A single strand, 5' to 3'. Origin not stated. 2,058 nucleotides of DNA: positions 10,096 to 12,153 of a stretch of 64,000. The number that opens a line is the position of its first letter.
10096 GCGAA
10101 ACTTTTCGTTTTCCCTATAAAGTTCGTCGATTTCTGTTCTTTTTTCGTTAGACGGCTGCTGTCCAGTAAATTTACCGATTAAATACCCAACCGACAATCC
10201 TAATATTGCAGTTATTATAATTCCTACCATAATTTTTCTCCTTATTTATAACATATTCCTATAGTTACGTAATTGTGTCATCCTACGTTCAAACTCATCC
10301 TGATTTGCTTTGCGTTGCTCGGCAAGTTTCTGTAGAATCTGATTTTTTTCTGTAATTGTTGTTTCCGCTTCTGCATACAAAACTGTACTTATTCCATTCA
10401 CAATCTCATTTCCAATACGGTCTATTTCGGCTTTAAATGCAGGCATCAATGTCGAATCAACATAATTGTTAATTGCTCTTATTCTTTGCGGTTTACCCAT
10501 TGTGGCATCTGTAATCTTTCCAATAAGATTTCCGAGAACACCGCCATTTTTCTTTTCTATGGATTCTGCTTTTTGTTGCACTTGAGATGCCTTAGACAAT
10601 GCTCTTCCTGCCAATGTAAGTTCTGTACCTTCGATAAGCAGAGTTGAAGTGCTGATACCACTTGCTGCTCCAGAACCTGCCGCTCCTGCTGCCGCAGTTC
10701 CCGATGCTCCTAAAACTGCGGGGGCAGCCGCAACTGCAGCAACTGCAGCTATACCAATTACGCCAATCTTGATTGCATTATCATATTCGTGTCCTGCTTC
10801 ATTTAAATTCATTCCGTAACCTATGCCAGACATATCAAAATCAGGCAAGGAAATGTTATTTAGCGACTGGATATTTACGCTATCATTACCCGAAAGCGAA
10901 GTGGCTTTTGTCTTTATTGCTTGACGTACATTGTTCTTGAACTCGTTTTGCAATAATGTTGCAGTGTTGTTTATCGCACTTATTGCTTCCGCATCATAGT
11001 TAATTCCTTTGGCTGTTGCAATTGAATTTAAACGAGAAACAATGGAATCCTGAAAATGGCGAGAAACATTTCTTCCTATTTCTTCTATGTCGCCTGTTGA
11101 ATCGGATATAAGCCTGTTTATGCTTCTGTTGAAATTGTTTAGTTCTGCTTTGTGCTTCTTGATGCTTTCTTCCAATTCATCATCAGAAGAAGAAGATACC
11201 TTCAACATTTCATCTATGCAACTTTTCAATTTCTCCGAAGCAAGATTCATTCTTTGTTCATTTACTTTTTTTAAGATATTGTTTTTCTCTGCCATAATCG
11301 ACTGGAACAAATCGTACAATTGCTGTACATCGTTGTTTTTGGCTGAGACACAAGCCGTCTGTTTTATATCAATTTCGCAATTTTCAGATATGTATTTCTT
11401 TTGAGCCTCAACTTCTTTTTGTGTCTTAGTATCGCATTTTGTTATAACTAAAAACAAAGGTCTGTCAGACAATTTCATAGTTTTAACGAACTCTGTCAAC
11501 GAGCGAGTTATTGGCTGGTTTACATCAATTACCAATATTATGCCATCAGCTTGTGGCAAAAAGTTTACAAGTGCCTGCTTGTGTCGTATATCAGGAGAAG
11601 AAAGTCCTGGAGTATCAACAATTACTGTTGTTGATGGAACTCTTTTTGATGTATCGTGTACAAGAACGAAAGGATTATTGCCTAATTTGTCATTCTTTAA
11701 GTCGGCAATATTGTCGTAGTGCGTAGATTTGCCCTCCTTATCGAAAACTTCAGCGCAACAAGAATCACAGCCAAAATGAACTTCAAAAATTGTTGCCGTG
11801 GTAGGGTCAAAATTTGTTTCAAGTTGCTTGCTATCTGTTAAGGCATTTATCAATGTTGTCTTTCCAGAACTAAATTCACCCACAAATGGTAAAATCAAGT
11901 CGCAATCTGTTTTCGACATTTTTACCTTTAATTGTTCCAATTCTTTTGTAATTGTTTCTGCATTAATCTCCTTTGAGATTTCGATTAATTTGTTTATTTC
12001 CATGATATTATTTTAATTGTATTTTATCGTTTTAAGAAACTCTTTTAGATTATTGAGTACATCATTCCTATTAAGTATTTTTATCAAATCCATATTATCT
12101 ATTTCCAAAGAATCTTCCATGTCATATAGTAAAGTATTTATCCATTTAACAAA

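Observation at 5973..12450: Five-gene operon with three paralogous dynamin-like GTPases interleaved with membrane-anchored coiled-coil proteins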

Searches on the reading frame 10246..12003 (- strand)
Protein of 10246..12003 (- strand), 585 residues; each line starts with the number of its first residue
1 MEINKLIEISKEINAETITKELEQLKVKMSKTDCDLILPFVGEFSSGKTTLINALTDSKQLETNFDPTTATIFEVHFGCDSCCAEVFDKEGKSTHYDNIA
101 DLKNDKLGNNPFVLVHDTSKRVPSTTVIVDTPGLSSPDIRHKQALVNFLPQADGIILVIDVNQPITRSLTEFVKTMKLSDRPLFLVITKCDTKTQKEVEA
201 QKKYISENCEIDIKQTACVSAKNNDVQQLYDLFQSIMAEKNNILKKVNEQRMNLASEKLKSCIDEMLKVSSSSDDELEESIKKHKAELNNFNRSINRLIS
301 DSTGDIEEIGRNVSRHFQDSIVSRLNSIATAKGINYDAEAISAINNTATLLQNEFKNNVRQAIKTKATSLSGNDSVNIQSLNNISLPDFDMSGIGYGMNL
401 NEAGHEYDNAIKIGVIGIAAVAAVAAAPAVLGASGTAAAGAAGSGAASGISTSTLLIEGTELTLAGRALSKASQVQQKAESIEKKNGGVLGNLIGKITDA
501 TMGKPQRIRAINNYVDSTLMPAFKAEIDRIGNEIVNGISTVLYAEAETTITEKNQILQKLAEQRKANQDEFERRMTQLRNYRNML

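Call 6: search_protein_families(library=pfam, proteins=[window:10246-12003:-], max_evalue=0.1)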
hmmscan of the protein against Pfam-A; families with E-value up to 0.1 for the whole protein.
window:10246-12003:- (585 aa): 13 families
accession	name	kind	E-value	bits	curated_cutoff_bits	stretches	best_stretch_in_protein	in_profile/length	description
PF00350.29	Dynamin_N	-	8.2e-19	68.7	27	1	40-188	3-165/168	Dynamin family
PF01926.29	MMR_HSR1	-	5.9e-11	42.9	21.9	1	40-189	4-113/113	50S ribosome-binding GTPase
PF02421.24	FeoB_N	-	5.2e-10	39.5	27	2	91-230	12-153/156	Ferrous iron transport protein B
PF00009.33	GTP_EFTU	-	5.4e-10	39.6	26.5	1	40-233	8-182/188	Elongation factor Tu GTP binding domain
PF10662.15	PduV-EutP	-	1.8e-06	28.2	21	1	122-229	34-137/143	Ethanolamine utilisation - propanediol utilisation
PF00071.28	Ras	-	4.5e-05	23.5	21.6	1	142-230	62-153/162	Ras family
PF03193.22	RsgA_GTPase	-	0.00011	22.5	30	0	22-64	97-135/174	RsgA GTPase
PF03029.23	ATP_bind_1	-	0.00022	21.6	27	1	40-236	1-213/240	Conserved hypothetical ATP binding protein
PF00735.24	Septin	-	0.00046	20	26.2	0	34-64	3-33/280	Septin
PF09547.16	SpoIVA_ATPase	-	0.002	18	26.6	0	152-230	153-229/237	Stage IV sporulation protein A, ATPase domain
PF19993.5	DO-GTPase2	-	0.0049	17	27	0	37-55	2-20/226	Double-GTPase 2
PF08477.19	Roc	-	0.0091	16.7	27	0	40-70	4-33/119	Ras of Complex, Roc, domain of DAPkinase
PF11214.13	Med2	-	0.024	15.2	26.8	0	256-320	3-68/100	Mediator complex subunit 2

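Call 7: search_protein_families(library=padloc, proteins=[window:10246-12003:-], max_evalue=0.1)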
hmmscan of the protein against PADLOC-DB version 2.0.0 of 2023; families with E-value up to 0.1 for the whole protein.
window:10246-12003:- (585 aa): 2 families
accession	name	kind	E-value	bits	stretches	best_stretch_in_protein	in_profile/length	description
PDLC03839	LeoA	-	1.7e-11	41.9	2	11-71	31-96/559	-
PDLC03841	LeoBC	-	5.7e-06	23.7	2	231-580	280-575/601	-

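Call 12: find_encoding_contigs(protein=window:10246-12003:-, flank=10000, max_places=8)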
Protein window:10246-12003:- (585 aa): 6 contigs read that carry it; 4 places shown.
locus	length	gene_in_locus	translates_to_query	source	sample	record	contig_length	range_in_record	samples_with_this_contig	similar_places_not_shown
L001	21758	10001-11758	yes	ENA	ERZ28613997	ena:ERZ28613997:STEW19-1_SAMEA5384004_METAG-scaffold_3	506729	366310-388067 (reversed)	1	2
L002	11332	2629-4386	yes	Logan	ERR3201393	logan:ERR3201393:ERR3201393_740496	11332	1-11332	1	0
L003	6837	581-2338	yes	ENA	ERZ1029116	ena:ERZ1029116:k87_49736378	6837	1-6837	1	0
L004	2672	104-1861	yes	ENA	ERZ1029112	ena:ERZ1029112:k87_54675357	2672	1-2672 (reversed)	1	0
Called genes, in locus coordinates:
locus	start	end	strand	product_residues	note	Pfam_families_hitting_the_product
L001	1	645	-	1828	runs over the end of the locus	PF00246:Peptidase_M14, PF18911:PKD_4, PF00801:PKD, PF18911:PKD_4, PF00801:PKD, PF18911:PKD_4, PF19081:Ig_7, PF18998:Flg_new_2, +2 more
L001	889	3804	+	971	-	PF01565:FAD_binding_4, PF02913:FAD-oxidase_C, PF13183:Fer4_8, PF13534:Fer4_17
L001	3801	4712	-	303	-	PF13280:WYL, PF25583:WCX (weak)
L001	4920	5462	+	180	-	-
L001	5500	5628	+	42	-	-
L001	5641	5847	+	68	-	-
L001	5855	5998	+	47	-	-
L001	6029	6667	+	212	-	-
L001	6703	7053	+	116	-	-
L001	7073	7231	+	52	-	-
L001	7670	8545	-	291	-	PF08843:AbiEii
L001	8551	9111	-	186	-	-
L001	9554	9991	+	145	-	-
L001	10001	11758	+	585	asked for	PF00009:GTP_EFTU, PF02421:FeoB_N (faint), PF10662:PduV-EutP (faint), PF00350:Dynamin_N, PF01926:MMR_HSR1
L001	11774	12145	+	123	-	PF15294:Leu_zip (weak), PF25785:TPR (faint)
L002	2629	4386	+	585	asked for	PF00009:GTP_EFTU, PF02421:FeoB_N (faint), PF10662:PduV-EutP (faint), PF00350:Dynamin_N, PF01926:MMR_HSR1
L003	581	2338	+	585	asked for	PF00009:GTP_EFTU, PF02421:FeoB_N (faint), PF10662:PduV-EutP (faint), PF00350:Dynamin_N, PF01926:MMR_HSR1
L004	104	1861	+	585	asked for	PF00009:GTP_EFTU, PF02421:FeoB_N (faint), PF10662:PduV-EutP (faint), PF00350:Dynamin_N, PF01926:MMR_HSR1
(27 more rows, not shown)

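Call 13: find_homologous_proteins(query=window:10246-12003:-, max_evalue=0.00001)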
Query window:10246-12003:- (585 aa): 2185 proteins with E <= 0.00001 among 8000 candidates; the best 120 are listed.
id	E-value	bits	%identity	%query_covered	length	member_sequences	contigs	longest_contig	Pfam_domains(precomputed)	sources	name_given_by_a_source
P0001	0.0e+0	1252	99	100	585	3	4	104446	PF01926.30,PF00350.30,PF02421.25,PF00009.34,PF10662.16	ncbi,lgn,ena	-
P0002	0.0e+0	1238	98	100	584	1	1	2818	PF01926.30,PF00350.30,PF02421.25,PF00009.34,PF03193.23,PF10662.16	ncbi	-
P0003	0.0e+0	1238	98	100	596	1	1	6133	PF01926.30,PF00350.30,PF02421.25,PF00009.34,PF10662.16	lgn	-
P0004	0.0e+0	1237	98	100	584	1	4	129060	PF01926.30,PF00350.30,PF02421.25,PF00009.34,PF03193.23,PF10662.16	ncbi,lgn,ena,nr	ncbi:MAG: dynamin family protein [Bacteroidales bacterium]|nr:dynamin family protein [Bacteroidales 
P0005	0.0e+0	1237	98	100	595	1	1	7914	PF01926.30,PF00350.30,PF02421.25,PF00009.34,PF03193.23,PF10662.16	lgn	-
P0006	0.0e+0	1236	98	100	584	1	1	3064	PF01926.30,PF00350.30,PF02421.25,PF00009.34,PF03193.23,PF10662.16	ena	-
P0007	0.0e+0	1234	99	100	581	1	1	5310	PF01926.30,PF00350.30,PF02421.25,PF00009.34,PF10662.16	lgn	-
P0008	0.0e+0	1024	80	100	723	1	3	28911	PF01926.30,PF00350.30,PF02421.25,PF00009.34,PF10662.16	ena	-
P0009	1.7e-275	933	71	100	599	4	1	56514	PF01926.30,PF00350.30,PF02421.25,PF00009.34,PF10662.16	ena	-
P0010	3.4e-208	711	99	60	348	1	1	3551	-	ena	-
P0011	9.3e-195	666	54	100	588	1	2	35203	PF01926.30,PF00350.30,PF00009.34,PF10662.16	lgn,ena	-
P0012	3.8e-170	585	46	100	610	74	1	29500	PF01926.30,PF00350.30,PF00009.34,PF10662.16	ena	-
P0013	1.4e-169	583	46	100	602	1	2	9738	PF01926.30,PF00350.30,PF00009.34,PF10662.16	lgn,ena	-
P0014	1.5e-165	570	45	100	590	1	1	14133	PF01926.30,PF00350.30,PF00009.34,PF10662.16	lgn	-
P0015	1.6e-165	570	46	100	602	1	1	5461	PF01926.30,PF00350.30,PF00009.34,PF10662.16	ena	-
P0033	4.9e-159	549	46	100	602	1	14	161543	PF01926.30,PF00350.30,PF02421.25,PF00009.34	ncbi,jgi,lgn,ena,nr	ncbi:MAG: hypothetical protein E7072_08630 [Bacteroidales bacterium]|nr:hypothetical protein [Bacter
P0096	2.5e-157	543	47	100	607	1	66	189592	PF01926.30,PF00350.30,PF02421.25,PF00009.34,PF10662.16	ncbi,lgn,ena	-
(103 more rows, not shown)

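Call 15: find_related_loci(query=A1, collection=genome_contigs, flank=10000)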
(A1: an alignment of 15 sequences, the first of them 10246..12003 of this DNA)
Query A1 (585 aa) in genome_contigs; peptide patterns used: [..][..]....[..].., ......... (x = any residue, [..] = any of these).
213 stretches matched a pattern; 157 encode a relative of the query (tblastn E <= 1e-3); the best 80 are kept; 80 distinct loci.
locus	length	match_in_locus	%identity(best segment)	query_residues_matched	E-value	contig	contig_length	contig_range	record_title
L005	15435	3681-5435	99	1-585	0e+0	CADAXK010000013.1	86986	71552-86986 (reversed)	MAG: uncultured Bacteroidia bacterium isolate RUG13712 genome assembly, contig: RUG13712_asm_13, whole genome shotgun se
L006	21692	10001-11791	46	2-585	6e-166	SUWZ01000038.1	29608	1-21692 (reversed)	MAG: Bacteroidales bacterium isolate SIG111 NODE_2382_length_29608_cov_11.748129, whole genome shotgun sequence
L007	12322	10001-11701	44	1-585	2e-163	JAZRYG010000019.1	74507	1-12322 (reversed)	MAG: Bacteroidales bacterium isolate T1900044950_TA20190003.MAGScoT_cleanbin_000023 SGB_3594_k141_204163, whole genome s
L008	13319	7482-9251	46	2-585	4e-159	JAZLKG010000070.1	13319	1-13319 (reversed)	MAG: Bacteroidales bacterium isolate T1900044960_TA20190018.MAGScoT_cleanbin_000010 SGB_3926_k141_1238209, whole genome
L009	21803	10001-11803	43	2-585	4e-159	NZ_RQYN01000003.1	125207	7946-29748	Tannerella forsythia strain OH1426_COT-023 scaffold_2, whole genome shotgun sequence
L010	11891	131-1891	46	2-585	3e-162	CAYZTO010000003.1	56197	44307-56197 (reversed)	MAG TPA_asm: uncultured Parabacteroides sp. isolate SRP141132_co1_20 genome assembly, contig: NODE_304_length_56197_cov_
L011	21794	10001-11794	45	3-585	9e-158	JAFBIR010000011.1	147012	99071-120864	Parabacteroides distasonis strain An897 An897_NODE_11_length_147012_cov_21.804240_pilon, whole genome shotgun sequence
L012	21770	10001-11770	46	6-585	1e-157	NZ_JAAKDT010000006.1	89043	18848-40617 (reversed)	Parabacteroides sp. ZJ-118 Scaffold6_1, whole genome shotgun sequence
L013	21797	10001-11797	45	2-585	7e-157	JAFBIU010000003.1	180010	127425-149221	Parabacteroides distasonis strain An863 An863_NODE_3_length_180010_cov_17.675325_pilon, whole genome shotgun sequence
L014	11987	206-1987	44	4-585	5e-156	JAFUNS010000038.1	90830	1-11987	MAG: Bacteroides sp. isolate RGIG4661 Roe_deer_Rectum-4__c2344, whole genome shotgun sequence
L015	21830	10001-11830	43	1-585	1e-155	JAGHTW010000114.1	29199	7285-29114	MAG: Candidatus Prevotella equi isolate E4_23 c_000000472011, whole genome shotgun sequence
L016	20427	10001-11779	44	1-585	2e-154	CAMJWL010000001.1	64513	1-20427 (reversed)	MAG: uncultured Bacteroidales bacterium isolate SRR12081303_bin.90_metaWRAP_v1.3_MAG genome assembly, contig: ERZ1228976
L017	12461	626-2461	42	2-585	7e-154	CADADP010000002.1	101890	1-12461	MAG: uncultured Bacteroidales bacterium isolate RUG13202 genome assembly, contig: RUG13202_asm_2, whole genome shotgun s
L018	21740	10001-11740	44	2-585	7e-151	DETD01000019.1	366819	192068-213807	MAG TPA_asm: Bacteroidales bacterium UBA3297 UBA3297_contig_1465, whole genome shotgun sequence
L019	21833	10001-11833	44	3-585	6e-151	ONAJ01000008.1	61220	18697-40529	uncultured Prevotella sp. isolate RUG124 genome assembly, contig: scaffold_165, whole genome shotgun sequence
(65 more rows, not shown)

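Call 19: search_protein_families(library=ncbifam, proteins=[window:10246-12003:-], max_evalue=0.01)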
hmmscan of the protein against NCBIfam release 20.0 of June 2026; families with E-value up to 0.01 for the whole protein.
window:10246-12003:- (585 aa): 14 families
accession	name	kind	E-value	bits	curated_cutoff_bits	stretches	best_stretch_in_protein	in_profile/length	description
TIGR00231.1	small_GTP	domain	2.7e-12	46.7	42.5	1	40-224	8-155/164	GTP-binding protein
NF052648.1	DynmDynABac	equivalog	2.9e-12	45.3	1600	1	19-315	24-329/1187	dynamin GTPase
NF000908.1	PRK00089.1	equivalog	3.7e-12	46.1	237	1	126-243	53-173/291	GTPase Era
TIGR03594.1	GTPase_EngA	equivalog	9.1e-12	44.7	306.7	1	126-247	50-170/432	ribosome biogenesis GTPase Der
TIGR03598.1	GTPase_YsxC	equivalog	1.1e-08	35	124.45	1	152-226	101-178/186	ribosome biogenesis GTP-binding protein YihA/YsxC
TIGR03918.1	GTP_HydF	equivalog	1.5e-06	27.4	325.55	1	127-239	59-169/392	[FeFe] hydrogenase H-cluster maturation GTPase HydF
TIGR02528.1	EutP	subfamily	9.1e-06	26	138.35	1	127-232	38-139/142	EutP/PduV family microcompartment system protein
TIGR03596.1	GTPase_YlqF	equivalog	1.1e-05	25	208.2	1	142-246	12-111/276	ribosome biogenesis GTPase YlqF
NF007071.0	PRK09518.1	equivalog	7.1e-05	21.5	953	1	149-201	348-400/706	bifunctional cytidylate kinase/GTPase Der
NF002828.0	PRK03003.1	equivalog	0.00042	19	631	1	148-201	116-168/477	ribosome biogenesis GTPase Der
NF012011.0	PRK15467.1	equivalog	0.00091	18.9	258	0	129-237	42-146/159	ethanolamine utilization acetate kinase EutP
TIGR00437.1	feoB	equivalog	0.001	17.9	315.65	0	91-314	6-215/594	ferrous iron transport protein B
TIGR02729.1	Obg_CgtA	equivalog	0.0012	18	280.25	1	163-233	258-324/329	Obg family GTPase CgtA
NF049858.1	blaSED_CdiA_fam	equivalog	0.0099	15.3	580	0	462-495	23-56/293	CdiA/SED family class A beta-lactamase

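Call 24: search_solved_structures(query=A1, max_evalue=0.01)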
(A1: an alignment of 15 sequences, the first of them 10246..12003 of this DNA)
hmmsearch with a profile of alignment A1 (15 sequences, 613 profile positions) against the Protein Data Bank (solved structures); distinct sequences matched with E-value up to 0.01: 6.
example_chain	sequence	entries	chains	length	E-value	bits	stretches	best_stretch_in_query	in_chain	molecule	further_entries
9jkp_B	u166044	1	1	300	2.5e-05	26.2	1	124-224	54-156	GTPase Era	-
6j72_A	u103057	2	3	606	0.00032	22.5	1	10-176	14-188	Isoniazid inducible gene protein IniA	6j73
1mky_A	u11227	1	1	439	0.0032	19.2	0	92-176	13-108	Probable GTP-binding protein engA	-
7sox_A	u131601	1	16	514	0.0042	18.8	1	34-197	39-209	EH domain-containing protein 4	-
5mtv_A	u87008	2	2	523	0.0043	18.8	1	34-197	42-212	EH domain-containing protein 4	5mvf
8x9y_Z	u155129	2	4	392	0.0095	17.6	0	402-453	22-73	Tri1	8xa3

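Call 38: find_related_loci(query=A1, collection=viral_contigs, flank=10000)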
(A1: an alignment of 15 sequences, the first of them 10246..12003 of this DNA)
Query A1 (585 aa) in viral_contigs; peptide patterns used: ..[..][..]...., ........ (x = any residue, [..] = any of these).
24 stretches matched a pattern, but none encodes a relative of the query by tblastn (E <= 1e-3).

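Call 50: search_protein_families(library=padloc, alignment_id=A4, max_evalue=0.00001)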
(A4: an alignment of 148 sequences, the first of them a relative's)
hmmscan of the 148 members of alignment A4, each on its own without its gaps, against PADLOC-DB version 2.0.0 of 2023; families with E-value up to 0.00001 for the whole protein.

A. member 1, L006:7799-9133:+ (444 aa): 6 families
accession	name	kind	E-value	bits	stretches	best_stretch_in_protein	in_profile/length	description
PDLC02196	IetA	-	1.2e-24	85.4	1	128-407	84-344/374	-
PDLC04232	IetA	-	1.2e-17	62.4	1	123-312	73-255/330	-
PDLC02195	IetA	-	6.2e-15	53.4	1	133-357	104-310/395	-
PDLC00915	TRIP13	-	1.6e-11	42.2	1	174-390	65-297/302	TRIP13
PDLC00914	TRIP13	-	8.9e-11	39.8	1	175-315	74-230/302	TRIP13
PDLC04231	IetA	-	2.5e-10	38.6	1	171-304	116-248/262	-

B. families by the number of members that match (of 148 scanned): 221 families (the first 25 are shown)
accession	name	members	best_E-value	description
PDLC01457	WYL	5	1.5e-26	"CAS-I,CAS-II,CAS-III,CAS-IV,CAS-V,CAS-VI; associated_signaling"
PDLC01652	WYL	3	2.8e-33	"CAS-I,CAS-II,CAS-III,CAS-IV,CAS-V,CAS-VI; associated_signaling"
PDLC04786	PDC-S01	2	1.6e-180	-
PDLC04788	PDC-S01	2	1.5e-108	-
PDLC04792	PDC-S01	2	2e-105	-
PDLC01766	Cas3c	2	1e-26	-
PDLC04790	PDC-S01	2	5.3e-26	-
PDLC02196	IetA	2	1.2e-24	-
PDLC04787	PDC-S01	2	4e-24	-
PDLC04789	PDC-S01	2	1.8e-20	-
PDLC02195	IetA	2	6.2e-15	-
PDLC04791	PDC-S01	2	6.4e-15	-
PDLC00915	TRIP13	2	1.6e-11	TRIP13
PDLC00914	TRIP13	2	8.9e-11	TRIP13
PDLC03048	REase_I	1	2.2e-266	Type I restriction enzyme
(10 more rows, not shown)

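Call 53: predict_structure(alignment_id=A3)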
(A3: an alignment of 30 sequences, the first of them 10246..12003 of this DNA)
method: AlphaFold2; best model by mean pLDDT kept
length: 585 residues; sequences in the alignment: 30
mean_pLDDT: 72.6   pTM: 0.51
mean pLDDT of the five models: 72.6, 70.4, 68.7, 66.7, 66.5
residues with pLDDT >= 90: 49; 70-90: 347; 50-70: 106; < 50: 83
segments of 3 or more residues with pLDDT < 50: 64-68, 409-480, 486-489
pLDDT, mean of each block of 10 residues (from residue 1): 90 90 88 85 68 71 51 83 83 81 67 82 82 68 74 88 80 82 88 87 88 87 80 90 89 91 83 68 83 83 89 88 79 69 82 86 78 59 65 58 53 45 31 23 23 24 30 42 47 55 67 79 85 85 81 84 82 87 90
secondary structure, 60 per line:
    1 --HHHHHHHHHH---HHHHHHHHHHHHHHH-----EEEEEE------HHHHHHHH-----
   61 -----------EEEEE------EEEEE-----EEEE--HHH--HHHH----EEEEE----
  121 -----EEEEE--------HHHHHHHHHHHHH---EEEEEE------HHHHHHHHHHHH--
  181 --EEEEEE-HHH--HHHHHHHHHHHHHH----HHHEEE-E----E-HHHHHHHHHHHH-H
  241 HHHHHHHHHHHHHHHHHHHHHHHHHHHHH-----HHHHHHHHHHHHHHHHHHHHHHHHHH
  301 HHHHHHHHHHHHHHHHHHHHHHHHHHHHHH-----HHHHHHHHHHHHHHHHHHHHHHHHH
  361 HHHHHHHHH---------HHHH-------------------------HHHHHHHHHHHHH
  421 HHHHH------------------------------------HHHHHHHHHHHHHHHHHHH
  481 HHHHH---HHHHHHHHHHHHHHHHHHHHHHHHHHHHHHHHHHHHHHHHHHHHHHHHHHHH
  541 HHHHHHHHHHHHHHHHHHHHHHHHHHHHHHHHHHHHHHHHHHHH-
elements in order: H3-12 H16-30 E36-41 H48-55 E72-76 E83-87 E93-96 H104-107 E112-116 E126-130 H139-151 E155-160 H167-178 E183-188 H195-208 E216-218 H227-238 H240-269 H275-330 H336-369 H379-382 H408-425 H462-485 H489-584

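Call 56: fold_search(model_id=the predicted structure, library=pdb)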
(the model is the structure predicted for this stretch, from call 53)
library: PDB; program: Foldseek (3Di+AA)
matches with E <= 10: 1014; with E <= 0.001: 236
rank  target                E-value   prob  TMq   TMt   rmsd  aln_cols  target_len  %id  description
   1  2j69_A                2.1e-13  1.00  0.31  0.27  53.9       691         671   11  Bacterial dynamin-like protein BDLP (released 2006-12-04)
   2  5oxf_A                2.1e-13  1.00  0.30  0.25  20.1       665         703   16  An oligomerised bacterial dynamin pair provides a mechanism for the long range sensing and tethering of membranes (released 2018-09-05)
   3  5owv_A                4.3e-13  1.00  0.30  0.26  19.8       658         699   15  An oligomerised bacterial dynamin pair provides a mechanism for the long-range sensing and tethering of membranes (released 2018-09-05)
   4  6j72                  5.3e-13  1.00  0.29  0.30  52.8       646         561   15  Crystal structure of IniA from Mycobacterium smegmatis with GTP bound (released 2019-09-11)
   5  6j73_A                1.5e-12  1.00  0.27  0.29  51.8       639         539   15  Crystal structure of IniA from Mycobacterium smegmatis (released 2019-09-11)
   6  2j68                  1.5e-12  1.00  0.27  0.24  54.6       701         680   13  Bacterial dynamin-like protein BDLP, GDP bound (released 2006-12-04)
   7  5owv_C                2.0e-12  1.00  0.33  0.32  28.3       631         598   13  An oligomerised bacterial dynamin pair provides a mechanism for the long-range sensing and tethering of membranes (released 2018-09-05)
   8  6j73_B                3.3e-12  1.00  0.28  0.30  53.0       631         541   16  Crystal structure of IniA from Mycobacterium smegmatis (released 2019-09-11)
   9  5oxf_C                3.8e-12  1.00  0.32  0.32  28.5       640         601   13  An oligomerised bacterial dynamin pair provides a mechanism for the long range sensing and tethering of membranes (released 2018-09-05)
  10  5owv_B                1.4e-10  1.00  0.30  0.30  21.6       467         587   14  An oligomerised bacterial dynamin pair provides a mechanism for the long-range sensing and tethering of membranes (released 2018-09-05)
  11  5oxf_B                3.0e-10  1.00  0.30  0.30  21.1       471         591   16  An oligomerised bacterial dynamin pair provides a mechanism for the long range sensing and tethering of membranes (released 2018-09-05)
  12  4whj_A                3.1e-10  1.00  0.29  0.30  26.5       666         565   13  Myxovirus Resistance Protein 2 (MxB) (released 2014-10-29)
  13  5gnt                  4.7e-10  1.00  0.28  0.41  28.3       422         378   14  BDLP-like folding of Mitofusin 1 (released 2016-11-23)
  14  7zw6_A                7.0e-10  1.00  0.31  0.24  23.3       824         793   10  Oligomeric structure of SynDLP (released 2023-04-19)
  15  5uot_0                2.7e-09  1.00  0.27  0.27  25.2       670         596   12  CryoEM structure of the helical assembly of full length MxB (released 2018-02-21)
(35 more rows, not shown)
